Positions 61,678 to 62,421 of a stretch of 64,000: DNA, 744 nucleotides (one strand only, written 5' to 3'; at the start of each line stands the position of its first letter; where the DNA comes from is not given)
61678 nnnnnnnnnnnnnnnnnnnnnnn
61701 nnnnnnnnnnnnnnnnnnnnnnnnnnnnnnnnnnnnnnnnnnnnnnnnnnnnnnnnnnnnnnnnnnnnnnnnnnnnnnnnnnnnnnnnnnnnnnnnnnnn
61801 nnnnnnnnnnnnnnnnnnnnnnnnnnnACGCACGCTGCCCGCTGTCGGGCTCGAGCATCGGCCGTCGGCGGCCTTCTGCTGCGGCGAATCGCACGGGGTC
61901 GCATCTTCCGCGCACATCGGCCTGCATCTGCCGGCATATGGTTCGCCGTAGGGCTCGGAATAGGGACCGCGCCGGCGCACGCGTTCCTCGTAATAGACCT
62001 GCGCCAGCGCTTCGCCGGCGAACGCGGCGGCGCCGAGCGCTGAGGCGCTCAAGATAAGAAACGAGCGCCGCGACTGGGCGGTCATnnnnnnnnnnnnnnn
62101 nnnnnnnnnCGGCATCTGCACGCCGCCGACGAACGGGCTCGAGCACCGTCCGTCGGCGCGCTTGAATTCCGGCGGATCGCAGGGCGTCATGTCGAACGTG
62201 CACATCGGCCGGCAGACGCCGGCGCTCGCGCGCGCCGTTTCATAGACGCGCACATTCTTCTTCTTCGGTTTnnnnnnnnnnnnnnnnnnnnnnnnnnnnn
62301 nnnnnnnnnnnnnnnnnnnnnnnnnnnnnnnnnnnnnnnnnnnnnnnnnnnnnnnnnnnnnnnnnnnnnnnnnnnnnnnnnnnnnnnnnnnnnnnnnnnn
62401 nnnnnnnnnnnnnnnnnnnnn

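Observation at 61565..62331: Three tandem paralogous small Cys-rich secreted proteins sharing a strict four-Cys motif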

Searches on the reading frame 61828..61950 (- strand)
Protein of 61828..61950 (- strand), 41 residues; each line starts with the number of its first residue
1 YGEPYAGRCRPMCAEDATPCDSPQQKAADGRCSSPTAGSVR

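Call 16: search_protein_representatives(alignment_id=A2)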
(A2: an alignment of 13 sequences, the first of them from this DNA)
Query: 13 sequences, 40 profile positions. Proteins with E-value up to 0.001 (for the whole library): 136; up to 1e-10: 7; up to 1e-30: 0. The best 136 are listed.
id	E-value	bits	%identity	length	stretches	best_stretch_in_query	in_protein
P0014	1.5e-19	85.3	-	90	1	1-40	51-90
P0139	7.1e-17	76.7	-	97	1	1-39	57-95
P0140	9.5e-15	69.9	-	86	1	2-39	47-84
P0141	6.3e-12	60.9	-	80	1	3-40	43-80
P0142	1.4e-11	59.8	-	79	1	3-33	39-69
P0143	3.0e-11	58.7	-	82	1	4-38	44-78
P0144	8.2e-11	57.3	-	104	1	4-37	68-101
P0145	2.7e-10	55.7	-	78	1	5-33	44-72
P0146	2.9e-10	55.6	-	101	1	2-38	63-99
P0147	7.6e-10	54.2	-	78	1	4-35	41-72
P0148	1.3e-09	53.4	-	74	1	3-32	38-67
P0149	1.8e-09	53.0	-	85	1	6-36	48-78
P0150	1.9e-09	52.9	-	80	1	3-32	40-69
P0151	2.7e-09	52.5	-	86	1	3-37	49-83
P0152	3.9e-09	51.9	-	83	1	5-36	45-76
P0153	7.1e-09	51.1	-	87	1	3-35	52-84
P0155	8.4e-09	50.9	-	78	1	5-38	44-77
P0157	1.8e-08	49.9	-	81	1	5-37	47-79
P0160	4.1e-08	48.7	-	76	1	7-37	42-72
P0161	8.5e-08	47.7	-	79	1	5-39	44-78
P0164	1.7e-07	46.7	-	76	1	6-38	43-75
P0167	2.8e-07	46.0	-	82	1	4-40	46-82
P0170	4.3e-07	45.4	-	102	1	7-35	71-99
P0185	5.9e-06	41.8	-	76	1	4-32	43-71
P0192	8.4e-06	41.3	-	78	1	5-39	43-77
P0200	2.3e-05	39.9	-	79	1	6-31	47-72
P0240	1.6e-04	37.2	-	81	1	5-38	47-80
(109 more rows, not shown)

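Call 40: list_cluster_members(proteins=[P0141, P0143, P0149, P0155, P0157, P0160, P0185, P0200, P0148, P0153])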
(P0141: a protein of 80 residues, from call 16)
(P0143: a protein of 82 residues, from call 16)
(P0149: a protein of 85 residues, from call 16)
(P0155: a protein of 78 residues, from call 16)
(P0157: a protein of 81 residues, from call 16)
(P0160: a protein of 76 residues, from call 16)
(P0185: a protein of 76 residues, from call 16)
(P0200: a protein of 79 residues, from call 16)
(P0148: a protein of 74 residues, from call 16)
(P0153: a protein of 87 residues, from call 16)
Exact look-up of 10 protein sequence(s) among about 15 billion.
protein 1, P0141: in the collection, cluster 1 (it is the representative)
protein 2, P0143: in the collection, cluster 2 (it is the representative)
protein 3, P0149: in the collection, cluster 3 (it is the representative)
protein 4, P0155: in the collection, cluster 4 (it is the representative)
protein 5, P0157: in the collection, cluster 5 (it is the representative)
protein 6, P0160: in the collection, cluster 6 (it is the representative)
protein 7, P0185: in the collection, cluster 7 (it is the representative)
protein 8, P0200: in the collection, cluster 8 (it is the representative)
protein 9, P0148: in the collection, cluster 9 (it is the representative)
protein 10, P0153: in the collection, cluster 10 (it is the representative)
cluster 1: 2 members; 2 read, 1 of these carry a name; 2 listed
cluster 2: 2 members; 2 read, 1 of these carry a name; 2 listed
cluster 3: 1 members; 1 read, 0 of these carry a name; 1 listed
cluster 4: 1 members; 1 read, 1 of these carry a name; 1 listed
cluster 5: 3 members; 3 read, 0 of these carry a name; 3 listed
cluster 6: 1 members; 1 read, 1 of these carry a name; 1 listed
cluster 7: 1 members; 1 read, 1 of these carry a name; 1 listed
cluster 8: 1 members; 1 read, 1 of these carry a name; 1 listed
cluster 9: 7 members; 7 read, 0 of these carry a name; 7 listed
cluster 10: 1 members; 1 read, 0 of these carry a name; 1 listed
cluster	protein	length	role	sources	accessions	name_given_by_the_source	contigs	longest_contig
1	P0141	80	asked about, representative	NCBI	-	-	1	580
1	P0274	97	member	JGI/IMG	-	hypothetical protein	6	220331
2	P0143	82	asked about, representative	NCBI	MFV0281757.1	MAG: hypothetical protein ACK5JM_13485 [Rhodoblastus sp.]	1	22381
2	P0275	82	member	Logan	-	-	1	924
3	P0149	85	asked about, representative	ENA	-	-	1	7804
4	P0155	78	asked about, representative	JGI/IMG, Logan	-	hypothetical protein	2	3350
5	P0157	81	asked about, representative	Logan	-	-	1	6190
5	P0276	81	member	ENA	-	-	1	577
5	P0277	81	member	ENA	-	-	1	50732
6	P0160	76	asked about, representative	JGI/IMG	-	hypothetical protein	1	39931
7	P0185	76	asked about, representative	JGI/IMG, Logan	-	hypothetical protein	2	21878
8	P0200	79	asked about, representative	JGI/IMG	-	hypothetical protein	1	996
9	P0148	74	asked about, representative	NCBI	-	-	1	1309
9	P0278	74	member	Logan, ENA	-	-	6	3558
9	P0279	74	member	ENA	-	-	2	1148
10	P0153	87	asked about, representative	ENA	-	-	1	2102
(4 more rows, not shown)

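Call 50: search_solved_structures(query=A2, max_evalue=10, show_alignments=3)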
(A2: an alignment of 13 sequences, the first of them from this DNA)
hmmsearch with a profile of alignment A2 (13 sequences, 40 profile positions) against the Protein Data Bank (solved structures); distinct sequences matched with E-value up to 10: 1.
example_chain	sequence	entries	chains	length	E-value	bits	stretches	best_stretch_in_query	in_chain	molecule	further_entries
25vf_7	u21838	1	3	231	2.3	11.1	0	26-36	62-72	F2-pyocin-BHP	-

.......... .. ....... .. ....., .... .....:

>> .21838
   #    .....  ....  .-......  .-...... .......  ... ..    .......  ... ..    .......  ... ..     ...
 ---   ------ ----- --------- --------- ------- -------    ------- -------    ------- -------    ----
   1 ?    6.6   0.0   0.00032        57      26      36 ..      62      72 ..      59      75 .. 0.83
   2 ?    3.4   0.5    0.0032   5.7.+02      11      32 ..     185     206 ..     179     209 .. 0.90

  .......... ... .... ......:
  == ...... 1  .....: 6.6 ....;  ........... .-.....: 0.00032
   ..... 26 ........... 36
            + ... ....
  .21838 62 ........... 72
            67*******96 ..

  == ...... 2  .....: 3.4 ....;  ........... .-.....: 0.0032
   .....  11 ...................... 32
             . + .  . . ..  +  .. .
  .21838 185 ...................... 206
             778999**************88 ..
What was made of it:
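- Tried and rejected: A profile search against PDB sequences gave only a chance hit, E = 2.3 (call 50).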

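Call 75: search_protein_families(library=pfam, proteins=[P0141, P0155, P0157, P0149, P0170, P0240, P0167, P0192, P0161, P0164], max_evalue=5)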
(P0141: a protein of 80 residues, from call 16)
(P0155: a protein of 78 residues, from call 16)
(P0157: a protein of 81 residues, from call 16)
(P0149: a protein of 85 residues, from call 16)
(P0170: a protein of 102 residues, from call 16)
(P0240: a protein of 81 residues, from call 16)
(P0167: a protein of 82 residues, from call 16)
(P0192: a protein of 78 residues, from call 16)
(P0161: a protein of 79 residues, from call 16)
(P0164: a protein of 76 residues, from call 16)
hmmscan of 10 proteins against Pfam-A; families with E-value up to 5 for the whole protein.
P0141 (80 aa): 0 families

P0155 (78 aa): 0 families

P0157 (81 aa): 0 families

P0149 (85 aa): 0 families

P0170 (102 aa): 0 families

P0240 (81 aa): 1 family
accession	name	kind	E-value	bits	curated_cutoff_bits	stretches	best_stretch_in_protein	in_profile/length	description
PF00024.32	PAN_1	-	0.045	14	21.4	1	47-74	24-50/76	PAN domain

P0167 (82 aa): 0 families

P0192 (78 aa): 1 family
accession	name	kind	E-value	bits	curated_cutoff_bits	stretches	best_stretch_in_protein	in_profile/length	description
PF10812.13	DUF2561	-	0.21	12.1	27.8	1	3-43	68-106/202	Protein of unknown function (DUF2561)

P0161 (79 aa): 0 families

P0164 (76 aa): 0 families

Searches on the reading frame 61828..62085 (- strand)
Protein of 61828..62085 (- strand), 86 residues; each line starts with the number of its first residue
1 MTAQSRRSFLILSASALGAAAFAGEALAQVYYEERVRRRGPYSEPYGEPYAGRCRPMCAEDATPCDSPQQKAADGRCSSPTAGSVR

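Call 3: search_protein_families(library=pfam, proteins=[window:61828-62085:-], max_evalue=1)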
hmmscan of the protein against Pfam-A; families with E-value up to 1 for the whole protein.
seq(86 aa): 1 family
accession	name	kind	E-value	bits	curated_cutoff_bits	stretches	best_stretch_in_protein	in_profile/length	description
PF10399.14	UCR_Fe-S_N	-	0.022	14.6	24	1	4-23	9-28/41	Ubiquitinol-cytochrome C reductase Fe-S subunit TAT signal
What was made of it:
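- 61825..62085 (-): Gene B: 86-aa precursor. Twin-arginine leader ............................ (62002-62085), Tyr/Arg/Glu/Pro linker, four-Cys module (61855-61926) and the tail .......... PF10399 Tat leader has E = 0.022 (call 3).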

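Call 4: search_protein_families(library=ncbifam, proteins=[window:61828-62085:-], max_evalue=1)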
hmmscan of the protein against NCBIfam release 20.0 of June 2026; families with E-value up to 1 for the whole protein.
seq(86 aa): 1 family
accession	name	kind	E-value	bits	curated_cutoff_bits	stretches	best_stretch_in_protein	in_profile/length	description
TIGR01409.1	TAT_signal_seq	domain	0.023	15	16.7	1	5-26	2-22/29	twin-arginine translocation signal domain-containing protein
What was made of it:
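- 61825..62085 (-): TIGR01409 Tat signal scores 15.0 bits against a cut-off of 16.7 (call 4).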

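Call 5: find_homologous_proteins(query=window:61828-62085:-, max_evalue=0.01)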
Query seq(86 aa) (86 aa): 18 proteins with E <= 0.01 among 23 candidates.
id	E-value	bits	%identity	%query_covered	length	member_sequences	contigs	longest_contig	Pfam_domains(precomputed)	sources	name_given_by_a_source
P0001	2.8e-48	179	99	100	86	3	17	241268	-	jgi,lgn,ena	jgi:hypothetical protein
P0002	8.8e-36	139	80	100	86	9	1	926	-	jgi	-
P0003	2.8e-35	138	79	100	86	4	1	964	-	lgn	-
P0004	3.0e-35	138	78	100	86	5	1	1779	-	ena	-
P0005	6.5e-35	137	79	100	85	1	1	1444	-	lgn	-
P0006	3.1e-30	122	68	100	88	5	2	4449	-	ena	-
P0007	2.0e-29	119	66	100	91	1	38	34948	-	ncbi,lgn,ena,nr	ncbi:MAG: hypothetical protein KDJ44_11585 [Rhodoblastus sp.]|nr:hypothetical protein [Rhodoblastus 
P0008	4.5e-29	118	61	100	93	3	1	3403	-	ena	-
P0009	1.0e-27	114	70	100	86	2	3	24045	-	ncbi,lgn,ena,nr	ncbi:MAG TPA: hypothetical protein PKA55_09685 [Rhodoblastus sp.]|nr:hypothetical protein [Rhodoblas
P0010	2.5e-27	112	67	100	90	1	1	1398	-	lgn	-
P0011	2.8e-27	112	69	100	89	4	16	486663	-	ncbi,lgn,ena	-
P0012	3.5e-26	109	67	100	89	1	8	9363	-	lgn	-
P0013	1.2e-24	104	65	100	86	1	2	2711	-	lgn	-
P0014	4.2e-24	102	60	100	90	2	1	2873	-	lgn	-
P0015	4.9e-24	102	64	100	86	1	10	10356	-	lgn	-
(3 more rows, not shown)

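Call 10: find_encoding_contigs(protein=P0011, flank=5000, max_places=3)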
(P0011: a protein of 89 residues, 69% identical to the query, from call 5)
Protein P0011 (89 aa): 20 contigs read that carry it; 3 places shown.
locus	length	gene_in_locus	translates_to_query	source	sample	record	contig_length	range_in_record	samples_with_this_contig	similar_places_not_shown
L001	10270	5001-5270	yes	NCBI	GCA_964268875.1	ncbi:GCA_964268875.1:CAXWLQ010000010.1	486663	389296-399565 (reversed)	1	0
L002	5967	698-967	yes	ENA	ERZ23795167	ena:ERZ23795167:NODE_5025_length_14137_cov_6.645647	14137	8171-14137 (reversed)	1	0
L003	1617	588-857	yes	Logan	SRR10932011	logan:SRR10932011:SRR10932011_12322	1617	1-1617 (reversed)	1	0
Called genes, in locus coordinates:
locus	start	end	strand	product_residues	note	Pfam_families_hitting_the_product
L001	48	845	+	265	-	PF02754:CCG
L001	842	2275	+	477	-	PF02589:LUD_dom, PF13187:Fer4_9 (faint), PF00037:Fer4 (faint), PF13183:Fer4_8, PF13237:Fer4_10 (faint), PF13534:Fer4_17 (weak), PF11870:LutB_C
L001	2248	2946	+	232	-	PF02589:LUD_dom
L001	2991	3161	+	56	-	-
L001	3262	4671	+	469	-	PF01471:PG_binding_1, PF03734:YkuD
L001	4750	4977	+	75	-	-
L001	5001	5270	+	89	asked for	-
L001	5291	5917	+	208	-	-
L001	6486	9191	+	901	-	PF13380:CoA_binding_2, PF13607:Succ_CoA_lig, PF13549:ATP-grasp_5, PF00583:Acetyltransf_1 (weak), PF13302:Acetyltransf_3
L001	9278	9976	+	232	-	PF14234:DUF4336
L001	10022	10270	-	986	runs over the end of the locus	PF00989:PAS, PF08448:PAS_4, PF13188:PAS_8 (weak), PF13426:PAS_9 (weak), PF24820:Diguanyl_cycl_sensor (weak), PF00512:HisKA, PF02518:HATPase_c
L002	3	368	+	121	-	?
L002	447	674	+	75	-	-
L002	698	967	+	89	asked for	-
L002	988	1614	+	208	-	-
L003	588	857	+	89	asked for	-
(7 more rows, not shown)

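Call 11: find_encoding_contigs(protein=P0007, flank=5000, max_places=3)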
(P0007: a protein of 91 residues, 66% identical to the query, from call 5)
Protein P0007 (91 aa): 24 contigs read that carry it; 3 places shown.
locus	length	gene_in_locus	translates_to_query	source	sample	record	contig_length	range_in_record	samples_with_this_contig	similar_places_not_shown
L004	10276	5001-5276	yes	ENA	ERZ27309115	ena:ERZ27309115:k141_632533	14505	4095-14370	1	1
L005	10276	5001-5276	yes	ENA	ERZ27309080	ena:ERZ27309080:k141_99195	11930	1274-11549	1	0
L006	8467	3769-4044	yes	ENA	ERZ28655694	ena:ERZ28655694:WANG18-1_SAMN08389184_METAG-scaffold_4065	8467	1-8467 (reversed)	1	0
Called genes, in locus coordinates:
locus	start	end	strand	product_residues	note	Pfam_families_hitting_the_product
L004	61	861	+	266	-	PF02754:CCG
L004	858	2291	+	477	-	PF02589:LUD_dom, PF13187:Fer4_9 (faint), PF00037:Fer4 (faint), PF13183:Fer4_8, PF13237:Fer4_10 (faint), PF11870:LutB_C (weak)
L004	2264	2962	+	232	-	PF02589:LUD_dom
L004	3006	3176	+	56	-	-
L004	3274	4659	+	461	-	PF01471:PG_binding_1, PF03734:YkuD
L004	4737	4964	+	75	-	-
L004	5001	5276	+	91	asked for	-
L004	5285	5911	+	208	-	-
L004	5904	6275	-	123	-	PF09917:DUF2147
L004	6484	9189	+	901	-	PF02629:CoA_binding (weak), PF13380:CoA_binding_2, PF13607:Succ_CoA_lig, PF19045:Ligase_CoA_2 (weak), PF13549:ATP-grasp_5, PF00583:Acetyltransf_1, PF13302:Acetyltransf_3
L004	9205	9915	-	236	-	-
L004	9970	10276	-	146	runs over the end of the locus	?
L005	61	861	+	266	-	PF02754:CCG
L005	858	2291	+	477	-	PF02589:LUD_dom, PF13187:Fer4_9 (faint), PF00037:Fer4 (faint), PF13183:Fer4_8, PF13237:Fer4_10 (faint), PF11870:LutB_C (weak)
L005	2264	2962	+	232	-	PF02589:LUD_dom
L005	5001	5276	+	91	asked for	-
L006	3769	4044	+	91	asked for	-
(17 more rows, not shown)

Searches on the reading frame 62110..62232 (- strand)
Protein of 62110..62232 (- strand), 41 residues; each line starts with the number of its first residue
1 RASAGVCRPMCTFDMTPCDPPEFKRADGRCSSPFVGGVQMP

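Call 57: predict_structure(alignment_id=A6)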
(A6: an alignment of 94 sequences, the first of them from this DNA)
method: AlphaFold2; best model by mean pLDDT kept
length: 41 residues; sequences in the alignment: 94
mean_pLDDT: 76.2   pTM: 0.47
mean pLDDT of the five models: 76.2, 74.5, 74.3, 72.9, 70.7
residues with pLDDT >= 90: 9; 70-90: 17; 50-70: 12; < 50: 3
segments of 3 or more residues with pLDDT < 50: none
pLDDT, mean of each block of 10 residues (from residue 1): 72 90 89 57 44
secondary structure, 60 per line:
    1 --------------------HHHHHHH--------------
elements in order: H21-27

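Call 61: fold_search(model_id=the predicted structure, library=pdb)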
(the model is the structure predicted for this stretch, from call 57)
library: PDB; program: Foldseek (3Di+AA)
matches with E <= 10: 0; with E <= 0.001: 0
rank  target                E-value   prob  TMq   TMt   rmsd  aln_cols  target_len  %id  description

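Call 63: find_homologous_proteins(query=A6, max_evalue=0.001)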
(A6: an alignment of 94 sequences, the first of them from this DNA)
Query A6 (94 sequences) (41 aa, profile of the alignment): 9 proteins with E <= 0.001 among 12 candidates.
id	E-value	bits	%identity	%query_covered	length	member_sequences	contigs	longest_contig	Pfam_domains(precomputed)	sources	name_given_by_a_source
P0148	3.5e-13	66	62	63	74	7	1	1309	-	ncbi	-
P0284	3.8e-13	66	88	100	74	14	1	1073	-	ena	-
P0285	5.9e-13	66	59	66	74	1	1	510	-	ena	-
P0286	3.3e-12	63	79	95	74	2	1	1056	-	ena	-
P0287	3.0e-11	60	82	95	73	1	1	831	-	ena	-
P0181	4.5e-11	60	57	68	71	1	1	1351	-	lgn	-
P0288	3.8e-9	54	57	73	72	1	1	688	-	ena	-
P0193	2.3e-8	51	56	61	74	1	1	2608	-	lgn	-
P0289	3.1e-7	47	52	61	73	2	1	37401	-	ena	-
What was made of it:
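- Tried and rejected: Word-indexed homologue searches were nearly blind to this short family: 18 hits with B and 9 with the module profile (calls 5, 63).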

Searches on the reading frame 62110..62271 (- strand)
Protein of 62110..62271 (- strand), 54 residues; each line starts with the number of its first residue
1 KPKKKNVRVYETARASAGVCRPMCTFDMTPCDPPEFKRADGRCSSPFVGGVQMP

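Call 69: search_dna_similar(query=window:62110-62271:-, collection=plasmids, mode=protein, max_evalue=1, max_rows=20)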
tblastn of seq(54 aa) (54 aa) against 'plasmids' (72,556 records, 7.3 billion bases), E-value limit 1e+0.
No match.
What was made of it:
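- Tried and rejected: tblastn against plasmids gave no match (call 69).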
